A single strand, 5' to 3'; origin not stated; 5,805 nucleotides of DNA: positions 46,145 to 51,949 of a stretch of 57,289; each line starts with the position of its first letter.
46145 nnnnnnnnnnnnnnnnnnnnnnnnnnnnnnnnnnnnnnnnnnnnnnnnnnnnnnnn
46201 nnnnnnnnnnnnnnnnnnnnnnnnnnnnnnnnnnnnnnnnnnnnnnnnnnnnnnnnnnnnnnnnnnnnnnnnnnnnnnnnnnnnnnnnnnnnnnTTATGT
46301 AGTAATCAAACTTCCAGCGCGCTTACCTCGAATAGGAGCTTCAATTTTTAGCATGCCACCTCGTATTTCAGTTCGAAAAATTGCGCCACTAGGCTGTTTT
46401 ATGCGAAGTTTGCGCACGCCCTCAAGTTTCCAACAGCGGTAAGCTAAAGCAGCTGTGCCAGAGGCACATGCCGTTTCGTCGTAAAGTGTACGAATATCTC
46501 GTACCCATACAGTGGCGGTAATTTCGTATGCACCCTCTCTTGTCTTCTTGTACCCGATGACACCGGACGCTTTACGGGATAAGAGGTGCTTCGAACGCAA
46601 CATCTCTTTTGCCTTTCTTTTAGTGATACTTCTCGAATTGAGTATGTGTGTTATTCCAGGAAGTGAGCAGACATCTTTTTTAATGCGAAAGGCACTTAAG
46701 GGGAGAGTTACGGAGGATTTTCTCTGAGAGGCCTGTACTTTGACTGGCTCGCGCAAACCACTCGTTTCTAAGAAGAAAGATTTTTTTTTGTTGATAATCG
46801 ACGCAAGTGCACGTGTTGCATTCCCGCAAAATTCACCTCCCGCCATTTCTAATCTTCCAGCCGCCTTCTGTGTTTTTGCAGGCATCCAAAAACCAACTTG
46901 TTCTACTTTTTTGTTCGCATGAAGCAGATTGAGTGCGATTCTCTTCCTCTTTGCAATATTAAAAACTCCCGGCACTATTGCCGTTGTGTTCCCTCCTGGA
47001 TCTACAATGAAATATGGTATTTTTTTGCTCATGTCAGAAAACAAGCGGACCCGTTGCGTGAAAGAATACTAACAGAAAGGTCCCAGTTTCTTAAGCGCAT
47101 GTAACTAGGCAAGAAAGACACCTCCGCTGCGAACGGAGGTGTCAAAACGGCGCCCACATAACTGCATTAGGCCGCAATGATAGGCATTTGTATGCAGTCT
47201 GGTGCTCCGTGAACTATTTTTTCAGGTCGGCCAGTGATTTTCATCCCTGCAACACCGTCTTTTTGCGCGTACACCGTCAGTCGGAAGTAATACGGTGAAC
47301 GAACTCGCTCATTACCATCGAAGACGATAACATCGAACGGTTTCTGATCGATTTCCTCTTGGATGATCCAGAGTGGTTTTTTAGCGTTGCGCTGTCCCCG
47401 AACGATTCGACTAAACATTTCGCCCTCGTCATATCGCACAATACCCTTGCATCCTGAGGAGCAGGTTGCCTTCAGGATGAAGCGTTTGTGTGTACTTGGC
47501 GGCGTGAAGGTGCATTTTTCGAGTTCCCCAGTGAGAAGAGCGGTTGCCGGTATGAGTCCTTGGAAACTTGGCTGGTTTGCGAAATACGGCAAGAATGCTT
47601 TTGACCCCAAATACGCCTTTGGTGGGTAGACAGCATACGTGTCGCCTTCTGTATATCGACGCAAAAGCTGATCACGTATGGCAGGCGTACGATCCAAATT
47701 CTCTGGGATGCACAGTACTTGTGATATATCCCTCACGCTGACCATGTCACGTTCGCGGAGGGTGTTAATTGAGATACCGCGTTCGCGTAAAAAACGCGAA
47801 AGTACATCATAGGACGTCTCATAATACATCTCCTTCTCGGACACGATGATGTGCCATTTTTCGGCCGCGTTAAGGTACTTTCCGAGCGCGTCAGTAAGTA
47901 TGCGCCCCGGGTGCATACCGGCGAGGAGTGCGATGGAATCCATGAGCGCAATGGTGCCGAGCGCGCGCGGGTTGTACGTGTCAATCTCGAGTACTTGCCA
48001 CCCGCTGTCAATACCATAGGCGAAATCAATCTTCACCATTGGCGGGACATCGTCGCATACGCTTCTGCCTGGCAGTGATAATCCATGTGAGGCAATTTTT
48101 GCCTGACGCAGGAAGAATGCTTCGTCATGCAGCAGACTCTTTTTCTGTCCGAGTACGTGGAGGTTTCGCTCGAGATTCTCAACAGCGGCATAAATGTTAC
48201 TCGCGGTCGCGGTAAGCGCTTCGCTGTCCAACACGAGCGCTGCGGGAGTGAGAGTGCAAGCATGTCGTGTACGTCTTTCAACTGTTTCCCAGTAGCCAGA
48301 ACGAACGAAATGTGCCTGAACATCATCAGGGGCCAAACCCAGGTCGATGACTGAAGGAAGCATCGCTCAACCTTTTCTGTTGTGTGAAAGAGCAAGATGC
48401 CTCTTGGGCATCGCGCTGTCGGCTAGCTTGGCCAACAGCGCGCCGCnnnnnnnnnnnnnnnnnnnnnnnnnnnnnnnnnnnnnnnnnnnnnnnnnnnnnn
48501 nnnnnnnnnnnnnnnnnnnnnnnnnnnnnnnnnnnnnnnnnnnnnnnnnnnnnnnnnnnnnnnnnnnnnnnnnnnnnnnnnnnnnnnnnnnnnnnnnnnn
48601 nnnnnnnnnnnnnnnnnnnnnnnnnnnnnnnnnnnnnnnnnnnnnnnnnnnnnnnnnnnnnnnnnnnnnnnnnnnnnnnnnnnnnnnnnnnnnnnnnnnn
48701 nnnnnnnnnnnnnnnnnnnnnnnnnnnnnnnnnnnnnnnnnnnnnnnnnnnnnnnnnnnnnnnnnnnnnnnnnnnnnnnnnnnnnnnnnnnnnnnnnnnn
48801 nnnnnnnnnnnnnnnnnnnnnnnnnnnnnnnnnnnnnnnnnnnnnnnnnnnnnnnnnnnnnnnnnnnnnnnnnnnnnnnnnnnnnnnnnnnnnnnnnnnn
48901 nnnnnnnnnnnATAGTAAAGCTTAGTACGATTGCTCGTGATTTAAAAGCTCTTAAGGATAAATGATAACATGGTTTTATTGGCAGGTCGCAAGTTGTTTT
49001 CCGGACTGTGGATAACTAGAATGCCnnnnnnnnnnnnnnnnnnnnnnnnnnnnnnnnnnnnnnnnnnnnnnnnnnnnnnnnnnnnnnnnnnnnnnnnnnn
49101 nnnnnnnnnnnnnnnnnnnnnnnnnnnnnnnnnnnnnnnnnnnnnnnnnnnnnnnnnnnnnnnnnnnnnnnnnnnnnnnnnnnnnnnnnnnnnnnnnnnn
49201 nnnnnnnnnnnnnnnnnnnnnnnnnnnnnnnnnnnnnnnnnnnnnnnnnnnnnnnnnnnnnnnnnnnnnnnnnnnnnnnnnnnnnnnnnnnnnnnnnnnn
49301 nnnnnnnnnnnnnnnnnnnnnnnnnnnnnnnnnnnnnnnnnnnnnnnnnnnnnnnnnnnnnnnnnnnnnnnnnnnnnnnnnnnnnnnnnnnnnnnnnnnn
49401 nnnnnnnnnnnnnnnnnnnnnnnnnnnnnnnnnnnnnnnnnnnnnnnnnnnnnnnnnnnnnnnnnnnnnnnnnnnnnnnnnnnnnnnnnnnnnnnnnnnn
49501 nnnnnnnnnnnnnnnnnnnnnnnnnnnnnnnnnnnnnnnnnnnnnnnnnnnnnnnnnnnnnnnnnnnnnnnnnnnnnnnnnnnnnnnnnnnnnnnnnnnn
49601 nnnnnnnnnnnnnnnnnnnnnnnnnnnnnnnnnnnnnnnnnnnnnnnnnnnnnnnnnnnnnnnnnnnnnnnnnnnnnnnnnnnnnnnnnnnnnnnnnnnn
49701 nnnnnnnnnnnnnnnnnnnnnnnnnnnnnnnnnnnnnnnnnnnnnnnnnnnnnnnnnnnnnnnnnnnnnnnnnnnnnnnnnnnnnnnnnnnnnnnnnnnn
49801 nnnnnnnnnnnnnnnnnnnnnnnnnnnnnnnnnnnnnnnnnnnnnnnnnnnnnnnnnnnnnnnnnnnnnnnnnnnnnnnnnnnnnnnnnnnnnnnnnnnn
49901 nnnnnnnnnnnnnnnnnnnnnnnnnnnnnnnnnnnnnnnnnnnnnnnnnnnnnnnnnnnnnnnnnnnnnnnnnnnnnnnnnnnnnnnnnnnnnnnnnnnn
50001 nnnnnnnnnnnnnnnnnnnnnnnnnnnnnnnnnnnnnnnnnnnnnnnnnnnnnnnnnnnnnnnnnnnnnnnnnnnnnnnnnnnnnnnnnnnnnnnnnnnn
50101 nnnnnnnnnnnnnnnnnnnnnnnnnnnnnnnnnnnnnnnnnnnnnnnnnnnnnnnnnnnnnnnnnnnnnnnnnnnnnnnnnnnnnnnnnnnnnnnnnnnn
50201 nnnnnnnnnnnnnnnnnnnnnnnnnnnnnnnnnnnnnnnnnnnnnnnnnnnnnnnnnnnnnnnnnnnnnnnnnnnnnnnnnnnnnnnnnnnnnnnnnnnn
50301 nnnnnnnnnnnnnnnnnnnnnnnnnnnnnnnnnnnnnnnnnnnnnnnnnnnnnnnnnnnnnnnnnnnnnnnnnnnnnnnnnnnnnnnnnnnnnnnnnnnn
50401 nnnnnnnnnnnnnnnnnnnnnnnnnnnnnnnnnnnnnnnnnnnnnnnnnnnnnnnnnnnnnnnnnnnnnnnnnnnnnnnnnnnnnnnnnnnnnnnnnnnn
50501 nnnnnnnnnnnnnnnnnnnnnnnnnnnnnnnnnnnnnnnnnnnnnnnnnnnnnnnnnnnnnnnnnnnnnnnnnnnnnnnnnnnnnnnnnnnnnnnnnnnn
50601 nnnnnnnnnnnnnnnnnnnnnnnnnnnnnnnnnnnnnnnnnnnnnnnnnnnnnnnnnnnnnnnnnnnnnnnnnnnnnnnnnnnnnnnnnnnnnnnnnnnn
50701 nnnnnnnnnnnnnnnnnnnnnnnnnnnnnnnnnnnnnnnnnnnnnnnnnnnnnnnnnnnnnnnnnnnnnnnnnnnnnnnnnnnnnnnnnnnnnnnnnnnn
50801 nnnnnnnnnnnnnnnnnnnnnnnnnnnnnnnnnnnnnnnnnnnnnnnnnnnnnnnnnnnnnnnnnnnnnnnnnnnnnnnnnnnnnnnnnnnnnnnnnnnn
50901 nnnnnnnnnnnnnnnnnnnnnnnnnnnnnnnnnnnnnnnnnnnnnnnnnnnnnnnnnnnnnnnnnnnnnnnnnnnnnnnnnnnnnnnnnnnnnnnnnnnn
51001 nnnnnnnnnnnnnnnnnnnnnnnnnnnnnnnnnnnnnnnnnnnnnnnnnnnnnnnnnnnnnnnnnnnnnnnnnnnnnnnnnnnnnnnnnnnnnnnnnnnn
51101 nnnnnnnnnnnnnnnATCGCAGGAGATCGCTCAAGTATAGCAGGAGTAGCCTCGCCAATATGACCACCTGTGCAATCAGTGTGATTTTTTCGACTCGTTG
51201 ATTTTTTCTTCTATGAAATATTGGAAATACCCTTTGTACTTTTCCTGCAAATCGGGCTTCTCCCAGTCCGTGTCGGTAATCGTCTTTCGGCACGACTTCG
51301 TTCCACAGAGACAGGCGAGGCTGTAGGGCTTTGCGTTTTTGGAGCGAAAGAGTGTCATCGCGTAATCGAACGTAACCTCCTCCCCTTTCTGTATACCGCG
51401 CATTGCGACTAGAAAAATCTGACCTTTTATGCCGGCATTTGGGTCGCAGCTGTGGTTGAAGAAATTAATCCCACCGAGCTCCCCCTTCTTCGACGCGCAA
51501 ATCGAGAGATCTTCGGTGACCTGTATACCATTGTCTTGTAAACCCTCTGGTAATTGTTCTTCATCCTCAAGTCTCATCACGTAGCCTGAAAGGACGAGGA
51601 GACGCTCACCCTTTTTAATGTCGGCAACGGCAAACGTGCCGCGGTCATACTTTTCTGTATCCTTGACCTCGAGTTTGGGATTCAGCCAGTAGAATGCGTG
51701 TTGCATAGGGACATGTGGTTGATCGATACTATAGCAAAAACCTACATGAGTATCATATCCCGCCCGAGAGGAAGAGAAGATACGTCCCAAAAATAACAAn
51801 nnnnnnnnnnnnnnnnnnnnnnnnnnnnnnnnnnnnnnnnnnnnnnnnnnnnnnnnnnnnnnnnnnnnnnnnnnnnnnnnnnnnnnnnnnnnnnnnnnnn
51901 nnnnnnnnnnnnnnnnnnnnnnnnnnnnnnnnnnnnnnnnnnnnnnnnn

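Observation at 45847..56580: Twelve-gene unidirectional low-GC island with foreign expression signals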

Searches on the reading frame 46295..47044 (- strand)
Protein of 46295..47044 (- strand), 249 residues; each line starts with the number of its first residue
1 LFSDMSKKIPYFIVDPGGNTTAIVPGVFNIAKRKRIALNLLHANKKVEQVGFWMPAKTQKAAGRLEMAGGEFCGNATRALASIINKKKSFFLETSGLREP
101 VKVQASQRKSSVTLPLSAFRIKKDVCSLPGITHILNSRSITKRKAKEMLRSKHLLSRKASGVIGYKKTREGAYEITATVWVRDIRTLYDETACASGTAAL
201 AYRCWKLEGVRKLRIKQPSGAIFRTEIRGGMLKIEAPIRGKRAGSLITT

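Call 4: search_protein_families(library=pfam, proteins=[window:46295-47044:-], max_evalue=0.01)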
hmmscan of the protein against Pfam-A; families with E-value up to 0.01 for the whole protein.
window:46295-47044:- (249 aa): 0 families

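Call 26: search_protein_families(library=ncbifam, proteins=[window:46295-47044:-], max_evalue=1)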
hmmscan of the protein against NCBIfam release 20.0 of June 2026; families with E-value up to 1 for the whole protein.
window:46295-47044:- (249 aa): 2 families
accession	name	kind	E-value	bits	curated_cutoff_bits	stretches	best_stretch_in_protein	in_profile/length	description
NF052224.1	HistRaceHisRFuso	equivalog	5.5e-16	59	400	1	8-222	2-229/254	histidine racemase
NF033599.1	His_racem_CntK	equivalog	7.6e-15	55.1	300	2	12-116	7-119/271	histidine racemase CntK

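Call 61: find_homologous_proteins(query=window:46295-47032:-, max_evalue=0.001)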
Query window:46295-47032:- (245 aa): 480 proteins with E <= 0.001 among 1209 candidates; the best 120 are listed.
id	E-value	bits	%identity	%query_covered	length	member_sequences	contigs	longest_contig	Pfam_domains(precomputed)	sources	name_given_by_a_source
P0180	2.2e-155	533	100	100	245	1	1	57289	PF26317.1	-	-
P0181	1.5e-95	337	64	100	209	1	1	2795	PF26317.1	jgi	-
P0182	1.0e-89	318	59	96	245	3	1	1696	PF26317.1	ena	-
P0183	8.6e-87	309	61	96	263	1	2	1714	PF26317.1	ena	-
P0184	5.4e-84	300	56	95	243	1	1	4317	PF26317.1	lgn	-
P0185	5.6e-83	296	72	75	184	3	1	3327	PF26317.1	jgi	-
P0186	3.4e-77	277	57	92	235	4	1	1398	PF26317.1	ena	-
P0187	4.7e-77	277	54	95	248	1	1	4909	PF26317.1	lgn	-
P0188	1.4e-73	266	54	96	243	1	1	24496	PF26317.1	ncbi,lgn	-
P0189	4.6e-63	231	52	87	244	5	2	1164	PF26317.1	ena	-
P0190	4.1e-62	228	48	94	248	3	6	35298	PF26317.1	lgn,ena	-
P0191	6.4e-61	224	49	94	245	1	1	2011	PF26317.1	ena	-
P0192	2.1e-59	219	45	95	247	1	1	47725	PF26317.1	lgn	-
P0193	5.4e-58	215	47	94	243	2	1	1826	PF26317.1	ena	-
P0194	6.0e-58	214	46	94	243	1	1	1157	PF26317.1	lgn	-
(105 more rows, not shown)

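Call 62: find_encoding_contigs(protein=P0188, flank=7000, max_places=1)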
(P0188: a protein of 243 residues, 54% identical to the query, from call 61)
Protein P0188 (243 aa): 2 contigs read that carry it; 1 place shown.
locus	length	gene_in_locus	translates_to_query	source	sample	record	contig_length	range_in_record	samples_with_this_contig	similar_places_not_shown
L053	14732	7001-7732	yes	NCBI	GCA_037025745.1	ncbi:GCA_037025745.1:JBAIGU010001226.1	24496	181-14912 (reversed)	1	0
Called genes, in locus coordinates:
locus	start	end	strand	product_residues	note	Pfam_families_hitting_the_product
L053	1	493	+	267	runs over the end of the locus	PF01177:Asp_Glu_race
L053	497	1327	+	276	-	PF08478:POTRA_1 (faint)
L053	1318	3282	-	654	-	PF02366:PMT, PF13231:PMT_2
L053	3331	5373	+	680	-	PF13196:DUF4012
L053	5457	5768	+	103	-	PF01371:Trp_repressor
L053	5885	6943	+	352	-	-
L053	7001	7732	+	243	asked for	PF26317:CntK_N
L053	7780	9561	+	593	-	PF00009:GTP_EFTU, PF14492:EFG_III (weak), PF16658:RF3_C (faint), PF00679:EFG_C, PF06421:LepA_C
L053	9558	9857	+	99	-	PF04977:DivIC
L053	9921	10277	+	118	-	-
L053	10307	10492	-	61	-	-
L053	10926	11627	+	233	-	-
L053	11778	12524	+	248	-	-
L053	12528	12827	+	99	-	-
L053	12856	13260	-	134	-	-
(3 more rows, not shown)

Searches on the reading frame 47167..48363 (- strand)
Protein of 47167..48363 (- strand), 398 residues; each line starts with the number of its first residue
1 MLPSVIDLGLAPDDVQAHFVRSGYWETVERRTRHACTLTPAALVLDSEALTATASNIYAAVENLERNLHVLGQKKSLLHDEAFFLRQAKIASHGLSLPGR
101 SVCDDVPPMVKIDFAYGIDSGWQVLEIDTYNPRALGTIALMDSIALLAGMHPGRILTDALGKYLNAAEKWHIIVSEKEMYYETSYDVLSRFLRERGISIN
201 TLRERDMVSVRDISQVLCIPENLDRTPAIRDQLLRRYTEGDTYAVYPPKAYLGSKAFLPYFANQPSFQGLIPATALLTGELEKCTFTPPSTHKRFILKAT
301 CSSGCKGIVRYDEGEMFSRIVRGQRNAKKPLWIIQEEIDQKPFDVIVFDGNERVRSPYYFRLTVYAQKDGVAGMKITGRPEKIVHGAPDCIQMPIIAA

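Call 4: search_protein_families(library=pfam, proteins=[window:47167-48363:-], max_evalue=0.01)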
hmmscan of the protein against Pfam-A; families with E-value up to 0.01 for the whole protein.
window:47167-48363:- (398 aa): 0 families

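Call 26: search_protein_families(library=ncbifam, proteins=[window:47167-48363:-], max_evalue=1)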
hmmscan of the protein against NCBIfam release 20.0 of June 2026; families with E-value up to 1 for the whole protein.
window:47167-48363:- (398 aa): 0 families

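Call 27: find_homologous_proteins(query=window:47167-48363:-, max_evalue=0.001)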
Query window:47167-48363:- (398 aa): 58 proteins with E <= 0.001 among 6622 candidates.
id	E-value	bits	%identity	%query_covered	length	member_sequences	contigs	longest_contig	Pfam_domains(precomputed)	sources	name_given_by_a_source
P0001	8.4e-269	909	100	100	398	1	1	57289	-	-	-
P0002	3.5e-120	420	50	99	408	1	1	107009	-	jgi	jgi:hypothetical protein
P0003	3.0e-112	393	46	99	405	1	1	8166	-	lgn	-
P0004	1.2e-111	391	47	99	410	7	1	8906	-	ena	-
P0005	6.9e-105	369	47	99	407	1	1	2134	-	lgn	-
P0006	2.2e-103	364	46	100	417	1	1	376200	-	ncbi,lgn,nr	ncbi:hypothetical protein HY971_00685 [Candidatus Kaiserbacteria bacterium]|nr:hypothetical protein 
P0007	2.5e-92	328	40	99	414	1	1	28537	-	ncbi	-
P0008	4.8e-89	317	41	99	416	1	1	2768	-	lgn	-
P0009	6.5e-87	310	39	98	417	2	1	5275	-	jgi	-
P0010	1.5e-82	296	39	99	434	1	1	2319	-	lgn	-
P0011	2.0e-80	289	37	98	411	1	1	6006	-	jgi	jgi:hypothetical protein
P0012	1.8e-76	276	40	99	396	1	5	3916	-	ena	-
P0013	2.2e-72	262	36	98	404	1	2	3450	-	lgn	-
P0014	3.8e-72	261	38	100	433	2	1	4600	-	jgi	jgi:hypothetical protein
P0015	7.5e-72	260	36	98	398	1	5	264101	-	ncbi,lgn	-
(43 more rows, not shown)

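Call 30: search_solved_structures(query=A3, max_evalue=1)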
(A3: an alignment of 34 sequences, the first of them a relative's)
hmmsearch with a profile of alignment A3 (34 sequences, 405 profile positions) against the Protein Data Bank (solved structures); distinct sequences matched with E-value up to 1: 4.
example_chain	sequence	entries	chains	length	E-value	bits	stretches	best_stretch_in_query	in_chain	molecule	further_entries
6jim_A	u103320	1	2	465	0.11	14.3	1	36-92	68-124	helicase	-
7y38_Y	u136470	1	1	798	0.23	13.3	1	36-91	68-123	Protease nsP2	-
1imu_A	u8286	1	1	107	0.49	12.2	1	10-85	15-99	HYPOTHETICAL PROTEIN HI0257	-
9ir5_A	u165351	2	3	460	0.78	11.5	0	220-302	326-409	UDP-N-acetylmuramate--L-alanine ligase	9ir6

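Call 36: predict_structure(alignment_id=A3)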
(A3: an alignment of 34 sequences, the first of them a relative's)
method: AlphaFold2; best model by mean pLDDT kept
length: 398 residues; sequences in the alignment: 34
mean_pLDDT: 93.1   pTM: 0.92
mean pLDDT of the five models: 93.1, 92.0, 90.9, 90.9, 90.3
residues with pLDDT >= 90: 330; 70-90: 64; 50-70: 4; < 50: 0
segments of 3 or more residues with pLDDT < 50: none
pLDDT, mean of each block of 10 residues (from residue 1): 89 97 96 94 91 96 96 95 95 92 86 95 95 96 97 96 93 94 97 97 91 93 89 93 95 96 93 91 85 90 86 94 87 95 96 96 97 96 82 94
secondary structure, 60 per line:
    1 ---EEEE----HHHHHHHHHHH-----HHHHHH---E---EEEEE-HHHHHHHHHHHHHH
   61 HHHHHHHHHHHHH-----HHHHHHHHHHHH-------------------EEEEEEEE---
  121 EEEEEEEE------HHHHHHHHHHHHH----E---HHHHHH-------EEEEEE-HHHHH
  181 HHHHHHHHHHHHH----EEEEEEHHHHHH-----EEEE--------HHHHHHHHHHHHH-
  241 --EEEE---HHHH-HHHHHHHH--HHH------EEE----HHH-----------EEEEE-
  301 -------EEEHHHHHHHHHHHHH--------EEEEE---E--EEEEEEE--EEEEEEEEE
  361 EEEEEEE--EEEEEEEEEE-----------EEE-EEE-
elements in order: E4-7 H12-22 H28-33 E41-45 H47-73 H79-90 E110-117 E121-128 H135-147 H156-161 E169-174 H176-193 E198-203 H204-209 E215-218 H227-239 E243-246 H250-253 H255-262 E274-276 E295-299 E308-310 H311-323 E332-336 E343-349 E352-367 E370-379 E391-393 E395-397

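Call 40: fold_search(model_id=the predicted structure, library=pdb)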
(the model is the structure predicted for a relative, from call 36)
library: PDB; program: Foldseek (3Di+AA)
matches with E <= 10: 687; with E <= 0.001: 51
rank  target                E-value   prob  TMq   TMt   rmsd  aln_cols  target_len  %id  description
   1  8fbz_A                8.8e-14  1.00  0.63  0.56   6.4       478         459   11  Crystal Structure of apo human Glutathione Synthetase Y270E (released 2024-05-08)
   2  8fbz_B                1.5e-13  1.00  0.62  0.55   6.7       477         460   12  Crystal Structure of apo human Glutathione Synthetase Y270E (released 2024-05-08)
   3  2hgs                  2.6e-12  1.00  0.65  0.57   6.3       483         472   13  HUMAN GLUTATHIONE SYNTHETASE (released 1999-06-22)
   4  1m0w_A                3.3e-12  1.00  0.60  0.51   7.7       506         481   13  Yeast Glutathione Synthase Bound to gamma-glutamyl-cysteine, AMP-PNP and 2 Magnesium Ions (released 2002-12-11)
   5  7uk6                  8.4e-12  1.00  0.65  0.66   6.7       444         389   12  Apo form of YjfC from Escherichia coli K-12 (released 2023-02-15)
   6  3kal_A                8.4e-12  1.00  0.60  0.53   7.4       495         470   11  Structure of homoglutathione synthetase from Glycine max in closed conformation with homoglutathione, ADP, a sulfate i (released 2009-12-22)
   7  7uk8                  1.5e-11  1.00  0.65  0.68   5.5       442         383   12  Apo form of YgiC from Escherichia coli K-12 (released 2023-02-15)
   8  5oes_E                1.6e-11  1.00  0.57  0.52   8.1       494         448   12  The structure of a glutathione synthetase (StGSS1) from Solanum tuberosum in ADP and y-EC bound closed conformation. (released 2018-04-25)
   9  1m0w_B                1.7e-11  1.00  0.60  0.52   7.5       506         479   12  Yeast Glutathione Synthase Bound to gamma-glutamyl-cysteine, AMP-PNP and 2 Magnesium Ions (released 2002-12-11)
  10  5oes_A                1.9e-11  1.00  0.57  0.51   8.1       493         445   12  The structure of a glutathione synthetase (StGSS1) from Solanum tuberosum in ADP and y-EC bound closed conformation. (released 2018-04-25)
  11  5oes_F                2.3e-11  1.00  0.57  0.52   8.1       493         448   11  The structure of a glutathione synthetase (StGSS1) from Solanum tuberosum in ADP and y-EC bound closed conformation. (released 2018-04-25)
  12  5oes_B                2.5e-11  1.00  0.57  0.52   8.1       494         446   11  The structure of a glutathione synthetase (StGSS1) from Solanum tuberosum in ADP and y-EC bound closed conformation. (released 2018-04-25)
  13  5oes_C                2.7e-11  1.00  0.59  0.53   7.6       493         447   11  The structure of a glutathione synthetase (StGSS1) from Solanum tuberosum in ADP and y-EC bound closed conformation. (released 2018-04-25)
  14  9cjn                  3.0e-11  1.00  0.55  0.47   7.7       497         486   15  Ligase Cp1B (released 2025-05-21)
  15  3kal_B                4.5e-11  1.00  0.62  0.54   6.8       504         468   12  Structure of homoglutathione synthetase from Glycine max in closed conformation with homoglutathione, ADP, a sulfate i (released 2009-12-22)
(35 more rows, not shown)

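Call 63: find_encoding_contigs(protein=P0002, flank=8000, max_places=1)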
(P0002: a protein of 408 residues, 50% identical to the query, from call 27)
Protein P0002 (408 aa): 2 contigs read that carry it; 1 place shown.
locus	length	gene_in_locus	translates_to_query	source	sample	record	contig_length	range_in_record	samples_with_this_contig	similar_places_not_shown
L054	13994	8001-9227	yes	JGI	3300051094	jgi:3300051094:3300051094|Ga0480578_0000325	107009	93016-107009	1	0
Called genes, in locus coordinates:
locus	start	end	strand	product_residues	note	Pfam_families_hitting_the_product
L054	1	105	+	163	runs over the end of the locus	PF02502:LacAB_rpiB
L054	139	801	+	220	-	PF00702:Hydrolase, PF13419:HAD_2, PF13242:Hydrolase_like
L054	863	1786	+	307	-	PF01791:DeoC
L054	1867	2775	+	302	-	PF09924:LPG_synthase_C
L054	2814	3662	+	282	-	PF02475:TRM5-TYW2_MTfase (weak), PF03602:Cons_hypoth95 (weak), PF05175:MTS (faint), PF06325:PrmA, PF08704:GCD14 (faint), PF08241:Methyltransf_11 (weak), PF13649:Methyltransf_25, PF13847:Methyltransf_31 (weak)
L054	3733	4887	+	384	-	-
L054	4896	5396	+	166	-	-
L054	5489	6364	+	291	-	PF01156:IU_nuc_hydro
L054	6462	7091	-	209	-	PF00406:ADK (weak)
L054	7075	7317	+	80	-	-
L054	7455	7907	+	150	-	PF00702:Hydrolase, PF13419:HAD_2, PF13242:Hydrolase_like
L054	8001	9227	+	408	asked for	-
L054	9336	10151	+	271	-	PF02518:HATPase_c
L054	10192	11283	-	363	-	PF01118:Semialdhyde_dh, PF02774:Semialdhyde_dhC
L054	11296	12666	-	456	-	PF00696:AA_kinase, PF13840:ACT_7 (faint), PF01842:ACT (faint), PF22468:ACT_9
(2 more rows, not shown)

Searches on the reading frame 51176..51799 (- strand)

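Call 4: search_protein_families(library=pfam, proteins=[window:51176-51799:-], max_evalue=0.01)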
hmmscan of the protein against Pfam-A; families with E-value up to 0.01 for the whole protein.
window:51176-51799:- (207 aa): 1 family
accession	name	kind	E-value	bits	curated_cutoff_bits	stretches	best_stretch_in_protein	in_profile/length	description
PF00856.33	SET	-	3.5e-13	50.3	22.4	1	53-146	2-104/105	SET domain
